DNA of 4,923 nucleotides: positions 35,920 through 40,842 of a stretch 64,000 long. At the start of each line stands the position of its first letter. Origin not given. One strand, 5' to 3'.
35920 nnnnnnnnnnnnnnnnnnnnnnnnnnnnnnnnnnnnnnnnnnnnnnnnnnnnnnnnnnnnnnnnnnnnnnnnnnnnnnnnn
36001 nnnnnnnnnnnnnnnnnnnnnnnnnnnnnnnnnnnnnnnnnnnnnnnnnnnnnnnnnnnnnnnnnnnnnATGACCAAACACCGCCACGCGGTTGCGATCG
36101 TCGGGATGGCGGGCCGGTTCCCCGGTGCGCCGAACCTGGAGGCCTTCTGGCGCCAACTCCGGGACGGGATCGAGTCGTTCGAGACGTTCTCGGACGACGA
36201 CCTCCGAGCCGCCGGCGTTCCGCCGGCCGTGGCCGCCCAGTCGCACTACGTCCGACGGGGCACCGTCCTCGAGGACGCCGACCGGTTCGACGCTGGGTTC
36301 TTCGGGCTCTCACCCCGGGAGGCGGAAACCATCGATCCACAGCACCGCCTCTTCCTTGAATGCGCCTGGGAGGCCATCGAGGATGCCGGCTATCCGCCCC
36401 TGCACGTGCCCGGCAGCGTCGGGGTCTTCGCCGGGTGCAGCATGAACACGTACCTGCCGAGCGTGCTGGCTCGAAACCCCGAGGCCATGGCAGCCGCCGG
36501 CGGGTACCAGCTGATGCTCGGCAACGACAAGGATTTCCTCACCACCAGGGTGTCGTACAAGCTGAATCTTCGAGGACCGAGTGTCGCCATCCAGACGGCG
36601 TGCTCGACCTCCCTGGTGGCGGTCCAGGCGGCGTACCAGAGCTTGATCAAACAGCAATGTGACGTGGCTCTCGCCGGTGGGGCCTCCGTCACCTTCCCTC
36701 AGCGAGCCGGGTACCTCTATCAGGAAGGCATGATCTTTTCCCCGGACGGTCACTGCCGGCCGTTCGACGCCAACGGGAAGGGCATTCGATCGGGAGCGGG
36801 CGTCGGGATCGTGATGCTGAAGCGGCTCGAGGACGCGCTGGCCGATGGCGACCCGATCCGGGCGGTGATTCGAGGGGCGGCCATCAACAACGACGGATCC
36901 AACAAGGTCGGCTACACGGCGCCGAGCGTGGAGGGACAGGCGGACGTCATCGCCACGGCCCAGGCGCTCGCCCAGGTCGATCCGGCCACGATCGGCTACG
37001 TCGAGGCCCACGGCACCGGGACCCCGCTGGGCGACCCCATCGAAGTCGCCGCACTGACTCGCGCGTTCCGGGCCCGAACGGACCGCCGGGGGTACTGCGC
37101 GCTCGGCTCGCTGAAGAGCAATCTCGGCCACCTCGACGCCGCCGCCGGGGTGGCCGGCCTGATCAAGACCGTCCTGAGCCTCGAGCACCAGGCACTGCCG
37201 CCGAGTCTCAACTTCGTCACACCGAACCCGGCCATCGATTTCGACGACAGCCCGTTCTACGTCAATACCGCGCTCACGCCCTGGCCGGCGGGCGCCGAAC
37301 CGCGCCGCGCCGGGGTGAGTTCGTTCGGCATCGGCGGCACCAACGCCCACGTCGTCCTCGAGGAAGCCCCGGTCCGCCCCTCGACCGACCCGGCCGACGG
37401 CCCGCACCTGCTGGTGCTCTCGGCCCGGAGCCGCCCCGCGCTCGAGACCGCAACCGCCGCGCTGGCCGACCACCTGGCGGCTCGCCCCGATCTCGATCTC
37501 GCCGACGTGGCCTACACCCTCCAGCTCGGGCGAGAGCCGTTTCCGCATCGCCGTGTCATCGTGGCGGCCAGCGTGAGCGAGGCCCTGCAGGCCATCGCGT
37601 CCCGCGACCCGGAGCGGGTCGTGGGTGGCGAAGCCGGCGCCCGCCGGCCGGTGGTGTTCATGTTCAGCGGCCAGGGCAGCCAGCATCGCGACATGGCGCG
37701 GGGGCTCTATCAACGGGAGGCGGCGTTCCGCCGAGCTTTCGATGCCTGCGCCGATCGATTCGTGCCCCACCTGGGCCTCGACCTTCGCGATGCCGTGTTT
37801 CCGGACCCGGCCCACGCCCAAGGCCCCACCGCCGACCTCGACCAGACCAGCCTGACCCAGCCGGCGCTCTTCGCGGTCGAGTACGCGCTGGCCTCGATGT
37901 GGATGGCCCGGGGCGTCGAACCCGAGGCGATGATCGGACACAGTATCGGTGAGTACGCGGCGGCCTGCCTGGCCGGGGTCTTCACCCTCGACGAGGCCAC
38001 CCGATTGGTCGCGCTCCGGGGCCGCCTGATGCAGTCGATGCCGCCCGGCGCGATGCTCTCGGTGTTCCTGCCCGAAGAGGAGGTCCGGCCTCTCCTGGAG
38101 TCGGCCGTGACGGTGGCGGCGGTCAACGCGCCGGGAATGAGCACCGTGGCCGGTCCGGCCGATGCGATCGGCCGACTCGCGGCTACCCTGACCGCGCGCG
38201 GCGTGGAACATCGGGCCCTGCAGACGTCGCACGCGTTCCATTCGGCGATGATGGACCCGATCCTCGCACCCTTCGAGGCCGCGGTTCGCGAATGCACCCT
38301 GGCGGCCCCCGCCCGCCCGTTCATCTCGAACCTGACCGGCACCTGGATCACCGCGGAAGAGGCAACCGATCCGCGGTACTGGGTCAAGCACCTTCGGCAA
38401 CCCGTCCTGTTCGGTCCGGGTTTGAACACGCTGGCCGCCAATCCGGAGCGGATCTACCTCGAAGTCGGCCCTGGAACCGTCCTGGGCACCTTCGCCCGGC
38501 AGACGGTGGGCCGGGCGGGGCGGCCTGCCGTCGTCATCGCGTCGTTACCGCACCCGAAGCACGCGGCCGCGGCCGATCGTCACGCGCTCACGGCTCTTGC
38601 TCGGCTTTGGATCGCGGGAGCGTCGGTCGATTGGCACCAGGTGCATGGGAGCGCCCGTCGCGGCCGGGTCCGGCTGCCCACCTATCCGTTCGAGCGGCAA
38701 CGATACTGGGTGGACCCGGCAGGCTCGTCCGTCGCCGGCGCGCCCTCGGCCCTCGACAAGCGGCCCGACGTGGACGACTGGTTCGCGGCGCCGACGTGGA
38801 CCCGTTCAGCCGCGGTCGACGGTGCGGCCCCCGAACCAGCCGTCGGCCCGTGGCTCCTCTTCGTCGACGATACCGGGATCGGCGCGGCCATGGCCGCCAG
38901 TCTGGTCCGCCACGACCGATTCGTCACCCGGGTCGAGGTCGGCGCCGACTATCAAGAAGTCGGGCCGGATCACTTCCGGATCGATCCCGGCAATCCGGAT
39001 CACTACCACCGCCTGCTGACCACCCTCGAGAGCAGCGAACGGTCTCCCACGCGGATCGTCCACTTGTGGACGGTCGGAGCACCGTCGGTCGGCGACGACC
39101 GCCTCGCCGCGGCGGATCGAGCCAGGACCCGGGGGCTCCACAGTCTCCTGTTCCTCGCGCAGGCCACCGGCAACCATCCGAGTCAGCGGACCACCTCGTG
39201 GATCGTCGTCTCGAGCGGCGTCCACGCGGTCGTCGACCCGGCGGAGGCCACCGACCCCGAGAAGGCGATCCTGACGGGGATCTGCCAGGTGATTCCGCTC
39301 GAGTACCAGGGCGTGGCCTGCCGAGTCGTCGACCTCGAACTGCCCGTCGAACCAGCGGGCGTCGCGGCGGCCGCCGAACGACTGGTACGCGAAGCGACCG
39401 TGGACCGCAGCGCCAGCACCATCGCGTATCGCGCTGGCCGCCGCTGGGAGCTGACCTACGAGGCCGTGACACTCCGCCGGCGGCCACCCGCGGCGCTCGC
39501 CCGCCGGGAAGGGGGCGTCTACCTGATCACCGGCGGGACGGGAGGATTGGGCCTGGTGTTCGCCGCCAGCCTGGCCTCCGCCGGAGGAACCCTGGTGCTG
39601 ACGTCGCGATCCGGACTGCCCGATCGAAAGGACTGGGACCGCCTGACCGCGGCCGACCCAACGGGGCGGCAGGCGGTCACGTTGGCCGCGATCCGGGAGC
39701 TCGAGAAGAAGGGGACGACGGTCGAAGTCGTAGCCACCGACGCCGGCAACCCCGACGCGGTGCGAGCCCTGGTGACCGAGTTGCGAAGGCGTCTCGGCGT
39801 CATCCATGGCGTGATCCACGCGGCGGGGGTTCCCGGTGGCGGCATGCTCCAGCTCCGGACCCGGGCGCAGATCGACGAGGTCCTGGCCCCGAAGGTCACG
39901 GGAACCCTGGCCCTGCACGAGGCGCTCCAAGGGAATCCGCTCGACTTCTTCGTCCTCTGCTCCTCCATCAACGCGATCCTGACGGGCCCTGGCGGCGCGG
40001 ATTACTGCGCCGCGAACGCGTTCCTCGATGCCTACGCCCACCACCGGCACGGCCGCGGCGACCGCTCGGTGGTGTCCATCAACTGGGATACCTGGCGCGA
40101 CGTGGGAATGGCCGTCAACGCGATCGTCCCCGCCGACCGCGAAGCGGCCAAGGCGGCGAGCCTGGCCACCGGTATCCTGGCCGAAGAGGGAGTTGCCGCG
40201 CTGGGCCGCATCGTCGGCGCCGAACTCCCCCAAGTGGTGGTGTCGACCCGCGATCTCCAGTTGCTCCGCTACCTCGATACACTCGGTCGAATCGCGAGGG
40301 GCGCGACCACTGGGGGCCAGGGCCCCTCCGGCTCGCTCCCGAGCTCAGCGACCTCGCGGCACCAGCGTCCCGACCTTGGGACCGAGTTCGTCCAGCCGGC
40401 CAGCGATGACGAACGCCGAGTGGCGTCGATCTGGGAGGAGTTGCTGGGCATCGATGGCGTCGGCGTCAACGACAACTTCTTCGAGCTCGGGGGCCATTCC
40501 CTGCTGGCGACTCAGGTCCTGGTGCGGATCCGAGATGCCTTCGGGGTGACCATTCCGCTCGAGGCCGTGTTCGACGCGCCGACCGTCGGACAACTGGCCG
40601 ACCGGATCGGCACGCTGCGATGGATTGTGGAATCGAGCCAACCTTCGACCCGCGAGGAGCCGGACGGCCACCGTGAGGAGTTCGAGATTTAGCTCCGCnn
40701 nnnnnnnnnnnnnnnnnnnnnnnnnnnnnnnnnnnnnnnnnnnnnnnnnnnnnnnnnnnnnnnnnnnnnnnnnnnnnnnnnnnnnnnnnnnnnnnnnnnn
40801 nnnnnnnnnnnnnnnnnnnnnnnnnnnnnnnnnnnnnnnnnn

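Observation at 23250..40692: Two A-PCP-KS-AT-KR-ACP junctions predict two statine-type gamma-amino-beta-hydroxy acid units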

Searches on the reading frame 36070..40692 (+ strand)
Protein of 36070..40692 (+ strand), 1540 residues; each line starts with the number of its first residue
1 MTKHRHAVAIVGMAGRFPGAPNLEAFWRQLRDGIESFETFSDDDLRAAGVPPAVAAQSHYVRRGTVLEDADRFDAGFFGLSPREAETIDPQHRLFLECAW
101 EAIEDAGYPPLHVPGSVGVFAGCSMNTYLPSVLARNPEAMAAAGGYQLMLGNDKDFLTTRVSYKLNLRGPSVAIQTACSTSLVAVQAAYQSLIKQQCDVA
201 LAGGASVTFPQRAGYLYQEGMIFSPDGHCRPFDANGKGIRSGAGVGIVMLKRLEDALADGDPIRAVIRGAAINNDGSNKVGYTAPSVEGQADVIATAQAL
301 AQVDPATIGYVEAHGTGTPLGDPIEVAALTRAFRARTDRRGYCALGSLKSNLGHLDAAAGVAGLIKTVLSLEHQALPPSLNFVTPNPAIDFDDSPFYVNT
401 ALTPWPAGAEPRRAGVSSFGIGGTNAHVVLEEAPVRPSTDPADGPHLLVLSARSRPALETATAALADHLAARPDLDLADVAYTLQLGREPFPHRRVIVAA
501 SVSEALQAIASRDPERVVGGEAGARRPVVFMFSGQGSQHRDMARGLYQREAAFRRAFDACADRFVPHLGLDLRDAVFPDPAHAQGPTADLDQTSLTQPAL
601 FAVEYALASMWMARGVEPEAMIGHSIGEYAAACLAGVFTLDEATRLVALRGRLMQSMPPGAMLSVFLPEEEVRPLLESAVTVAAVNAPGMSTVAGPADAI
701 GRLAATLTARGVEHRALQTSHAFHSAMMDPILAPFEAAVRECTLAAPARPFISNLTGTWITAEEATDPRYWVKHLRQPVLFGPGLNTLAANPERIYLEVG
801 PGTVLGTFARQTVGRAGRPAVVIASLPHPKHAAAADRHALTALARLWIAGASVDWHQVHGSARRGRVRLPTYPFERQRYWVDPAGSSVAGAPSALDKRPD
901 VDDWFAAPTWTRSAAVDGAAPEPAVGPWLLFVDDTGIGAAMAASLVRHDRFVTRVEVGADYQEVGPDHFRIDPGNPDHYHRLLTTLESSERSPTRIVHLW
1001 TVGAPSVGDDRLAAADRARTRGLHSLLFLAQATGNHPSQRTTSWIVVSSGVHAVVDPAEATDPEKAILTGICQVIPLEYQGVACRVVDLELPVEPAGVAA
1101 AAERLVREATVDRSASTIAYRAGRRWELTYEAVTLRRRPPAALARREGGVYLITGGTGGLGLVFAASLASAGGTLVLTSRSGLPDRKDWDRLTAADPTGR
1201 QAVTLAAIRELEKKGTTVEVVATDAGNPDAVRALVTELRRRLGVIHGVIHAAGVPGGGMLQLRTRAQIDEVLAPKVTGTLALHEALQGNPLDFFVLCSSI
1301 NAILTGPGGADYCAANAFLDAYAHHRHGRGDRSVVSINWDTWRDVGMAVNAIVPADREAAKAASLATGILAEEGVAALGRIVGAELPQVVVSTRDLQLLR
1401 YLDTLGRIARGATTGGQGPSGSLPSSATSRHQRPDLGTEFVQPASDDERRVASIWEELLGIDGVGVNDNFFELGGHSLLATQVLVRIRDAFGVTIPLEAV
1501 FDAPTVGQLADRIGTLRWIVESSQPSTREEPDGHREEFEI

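Call 3: search_protein_families(library=pfam, proteins=[window:36070-40692:+], max_evalue=0.00001)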
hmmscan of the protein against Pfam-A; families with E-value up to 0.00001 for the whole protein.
window:36070-40692:+ (1540 aa): 11 families
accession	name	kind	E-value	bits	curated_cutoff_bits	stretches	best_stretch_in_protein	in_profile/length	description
PF00109.32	ketoacyl-synt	-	9.5e-75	251.9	20.8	1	7-256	3-252/252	Beta-ketoacyl synthase, N-terminal domain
PF00698.26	Acyl_transf_1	-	1.9e-57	195.6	32.7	1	529-846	1-312/319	Acyl transferase domain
PF08659.16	KR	-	9.8e-53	179.2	22.6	1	1149-1344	1-180/180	KR domain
PF02801.28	Ketoacyl-synt_C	-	1.9e-43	147.7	20.8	1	265-382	2-118/119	Beta-ketoacyl synthase, C-terminal domain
PF22621.2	CurL-like_PKS_C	-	1e-22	80.3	27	1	446-508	1-63/64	CurL-like, PKS C-terminal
PF16197.11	KAsynt_C_assoc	-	5.2e-22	78.8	33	1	385-497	1-110/111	Ketoacyl-synthetase C-terminal extension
PF00550.31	PP-binding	-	2.8e-19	69.6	20.8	1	1450-1513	2-67/67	Phosphopantetheine attachment site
PF22336.2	RhiE-like_linker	-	1.8e-16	60.3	27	1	449-509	1-60/67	RhiE-like, KS-MAT linker domain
PF21394.3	Beta-ketacyl_N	-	3.6e-11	43.4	26.9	1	944-1036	19-107/170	Beta-ketoacyl synthase-like, N-terminal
PF00106.31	adh_short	-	3.6e-10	40.1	26.6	1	1205-1323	37-160/195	short chain dehydrogenase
PF13561.12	adh_short_C2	-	3.2e-08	33.9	27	1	1206-1322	34-153/236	Enoyl-(Acyl carrier protein) reductase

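Call 12: find_encoding_contigs(protein=window:36070-40692:+, flank=10000, max_places=6)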
Protein window:36070-40692:+ (1540 aa): no gene with exactly this product is on record in the collection.

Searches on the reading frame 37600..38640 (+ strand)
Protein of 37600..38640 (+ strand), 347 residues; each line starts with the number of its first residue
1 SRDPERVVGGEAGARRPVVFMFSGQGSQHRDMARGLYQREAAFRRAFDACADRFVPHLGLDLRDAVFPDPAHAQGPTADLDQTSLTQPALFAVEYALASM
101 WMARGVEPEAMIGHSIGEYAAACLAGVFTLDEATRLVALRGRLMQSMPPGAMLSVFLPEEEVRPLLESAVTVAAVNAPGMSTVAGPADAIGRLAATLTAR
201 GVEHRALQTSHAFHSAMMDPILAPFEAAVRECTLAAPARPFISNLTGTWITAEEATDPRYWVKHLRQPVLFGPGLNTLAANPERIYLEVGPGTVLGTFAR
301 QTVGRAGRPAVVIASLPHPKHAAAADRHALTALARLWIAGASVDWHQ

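Call 55: search_solved_structures(query=window:37600-38640:+, max_evalue=1e-40)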
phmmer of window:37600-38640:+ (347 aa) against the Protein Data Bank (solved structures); distinct sequences matched with E-value up to 1e-40: 17.
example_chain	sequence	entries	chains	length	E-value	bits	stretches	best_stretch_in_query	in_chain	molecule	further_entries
8xjy_A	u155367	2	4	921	8.6e-71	242.3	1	17-344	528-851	Polyketide synthase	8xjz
8xju_A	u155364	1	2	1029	1.2e-70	241.9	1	17-344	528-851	Polyketide synthase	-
4mz0_A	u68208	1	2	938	2.1e-70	241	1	18-345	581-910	CurL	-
4qbu_A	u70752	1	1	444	3.2e-67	230.6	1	17-347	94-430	ZmaA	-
5yda_A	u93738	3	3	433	7.3e-64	219.5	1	18-342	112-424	PKS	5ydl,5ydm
6iyo_A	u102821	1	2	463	3.5e-60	207.4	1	17-345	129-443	Type I modular polyketide synthase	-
9iyw_A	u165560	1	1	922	9.1e-58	199.5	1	9-345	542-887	Polyketide synthase,GfsA KSQ-AncAT chimeric protein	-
11sz_A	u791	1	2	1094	1.3e-56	195.7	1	18-345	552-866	6-deoxyerythronolide-B synthase, Erythronolide synthase EryA2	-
7m7j_B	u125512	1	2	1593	5.6e-52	180.5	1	10-346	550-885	EryAI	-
7m7i_B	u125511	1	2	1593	5.6e-52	180.4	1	10-346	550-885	EryAI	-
7m7f_B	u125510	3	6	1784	2.3e-51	178.4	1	10-346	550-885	EryAI,6-deoxyerythronolide-B synthase EryA3, modules 5 and 6 chimera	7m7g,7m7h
8tjn_B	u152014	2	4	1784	2.3e-51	178.4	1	10-346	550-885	EryAI,6-deoxyerythronolide-B synthase EryA3, modules 5 and 6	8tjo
8in9_A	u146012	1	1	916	3.1e-49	171.4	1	12-345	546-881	Polyketide synthase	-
7vee_A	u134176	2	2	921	3.2e-49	171.4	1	12-345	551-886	Polyketide synthase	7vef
8jpu_A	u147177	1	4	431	3.8e-48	167.9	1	6-326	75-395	Tylactone synthase modules 4 & 5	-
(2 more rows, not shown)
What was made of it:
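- The second AT, which is canonical HAFH, scores almost the same against ZmaA (231 bits, call 55), so the resemblance is generic.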

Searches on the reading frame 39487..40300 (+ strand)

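Call 59: search_solved_structures(query=window:39487-40300:+, max_evalue=1e-10, show_alignments=3)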
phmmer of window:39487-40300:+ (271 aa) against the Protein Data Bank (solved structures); distinct sequences matched with E-value up to 1e-10: 38.
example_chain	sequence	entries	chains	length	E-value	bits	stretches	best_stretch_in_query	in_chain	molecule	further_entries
4j1q_A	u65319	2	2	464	3.6e-35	125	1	7-261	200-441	Polyketide synthase PksJ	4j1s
5ktk_A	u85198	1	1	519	3.1e-34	121.9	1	10-251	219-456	Polyketide synthase PksJ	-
5d2e_A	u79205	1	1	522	2.2e-32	115.9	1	7-256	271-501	MlnE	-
9d2y_A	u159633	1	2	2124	7.9e-24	87.8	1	3-210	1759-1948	Multifunctional mycocerosic acid synthase membrane-associated MAS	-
9d2z_A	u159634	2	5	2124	7.9e-24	87.8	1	3-210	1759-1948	Mycocerosic acid synthase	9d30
4dif_A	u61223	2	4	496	6.3e-21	78.3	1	10-214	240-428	AmphB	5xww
3mjv_A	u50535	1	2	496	7.1e-21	78.1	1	10-214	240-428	AmphB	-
3mjc_A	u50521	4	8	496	1.1e-20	77.4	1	10-214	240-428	AmphB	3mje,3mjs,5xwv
3mjt_A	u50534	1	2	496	1.8e-20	76.8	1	10-214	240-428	AmphB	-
8g7w_A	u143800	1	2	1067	1.3e-18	70.7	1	10-211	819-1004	Type I PKS module 4, module 5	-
7s6b_C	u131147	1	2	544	1.5e-16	63.9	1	1-213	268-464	Polyketide synthase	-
4l4x_A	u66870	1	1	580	1.6e-16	63.9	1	10-205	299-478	AmphI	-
5bp4_A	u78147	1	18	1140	2.1e-16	63.5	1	7-218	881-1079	Mycocerosic acid synthase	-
3slk_A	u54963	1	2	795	3e-16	63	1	9-244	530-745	Polyketide synthase extender module 2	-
7s6c_A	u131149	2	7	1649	6.5e-16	61.9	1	1-213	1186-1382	6-deoxyerythronolide-B synthase EryA2, modules 3 and 4, Lsd14 Polyketide synthase fusion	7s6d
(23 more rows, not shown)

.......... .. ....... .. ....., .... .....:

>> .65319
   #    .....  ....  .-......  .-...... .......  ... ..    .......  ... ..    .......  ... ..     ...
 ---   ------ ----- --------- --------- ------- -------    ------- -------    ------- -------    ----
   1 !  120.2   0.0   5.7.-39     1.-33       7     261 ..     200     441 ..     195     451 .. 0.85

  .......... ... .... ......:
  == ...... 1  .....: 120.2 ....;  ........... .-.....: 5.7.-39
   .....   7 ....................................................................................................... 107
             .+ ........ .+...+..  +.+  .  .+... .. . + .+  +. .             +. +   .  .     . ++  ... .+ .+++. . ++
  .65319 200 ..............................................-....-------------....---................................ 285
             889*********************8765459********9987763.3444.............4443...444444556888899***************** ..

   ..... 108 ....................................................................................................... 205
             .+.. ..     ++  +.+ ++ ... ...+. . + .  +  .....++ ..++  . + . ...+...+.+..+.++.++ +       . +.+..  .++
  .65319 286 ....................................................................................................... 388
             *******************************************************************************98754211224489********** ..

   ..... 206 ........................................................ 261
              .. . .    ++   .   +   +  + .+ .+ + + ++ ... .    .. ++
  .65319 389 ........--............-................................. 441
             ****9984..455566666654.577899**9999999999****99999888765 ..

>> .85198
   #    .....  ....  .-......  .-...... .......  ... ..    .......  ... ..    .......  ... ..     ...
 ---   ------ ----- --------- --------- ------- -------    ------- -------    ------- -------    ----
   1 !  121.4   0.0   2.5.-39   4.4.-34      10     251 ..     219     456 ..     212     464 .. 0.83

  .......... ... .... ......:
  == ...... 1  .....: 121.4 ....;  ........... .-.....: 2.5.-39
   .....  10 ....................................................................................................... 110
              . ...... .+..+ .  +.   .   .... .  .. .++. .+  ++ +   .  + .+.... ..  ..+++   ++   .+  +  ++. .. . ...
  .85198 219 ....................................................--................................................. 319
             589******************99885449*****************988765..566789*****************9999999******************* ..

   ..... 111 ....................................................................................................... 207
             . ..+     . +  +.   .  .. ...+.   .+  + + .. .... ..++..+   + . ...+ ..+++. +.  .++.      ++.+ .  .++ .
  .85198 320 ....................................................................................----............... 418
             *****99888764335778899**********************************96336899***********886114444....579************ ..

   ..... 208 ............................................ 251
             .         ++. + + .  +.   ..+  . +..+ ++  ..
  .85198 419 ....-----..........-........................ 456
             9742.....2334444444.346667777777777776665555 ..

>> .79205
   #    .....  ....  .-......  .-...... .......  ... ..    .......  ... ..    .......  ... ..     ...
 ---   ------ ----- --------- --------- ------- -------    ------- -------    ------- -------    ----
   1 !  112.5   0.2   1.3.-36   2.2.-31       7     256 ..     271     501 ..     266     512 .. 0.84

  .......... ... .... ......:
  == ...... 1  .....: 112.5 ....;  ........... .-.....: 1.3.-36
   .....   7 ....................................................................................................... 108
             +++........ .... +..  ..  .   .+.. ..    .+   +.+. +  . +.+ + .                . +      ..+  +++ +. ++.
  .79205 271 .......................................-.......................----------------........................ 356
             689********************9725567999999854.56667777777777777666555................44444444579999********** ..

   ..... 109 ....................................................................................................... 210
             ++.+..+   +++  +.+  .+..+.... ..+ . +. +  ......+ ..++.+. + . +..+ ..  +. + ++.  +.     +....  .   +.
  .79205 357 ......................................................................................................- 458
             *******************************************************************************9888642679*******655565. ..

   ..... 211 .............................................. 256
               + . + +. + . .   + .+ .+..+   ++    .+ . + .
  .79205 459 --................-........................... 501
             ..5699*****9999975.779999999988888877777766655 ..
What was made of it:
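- The nearest solved KR to g6's KR is the bacillaene PksJ KR (call 59).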
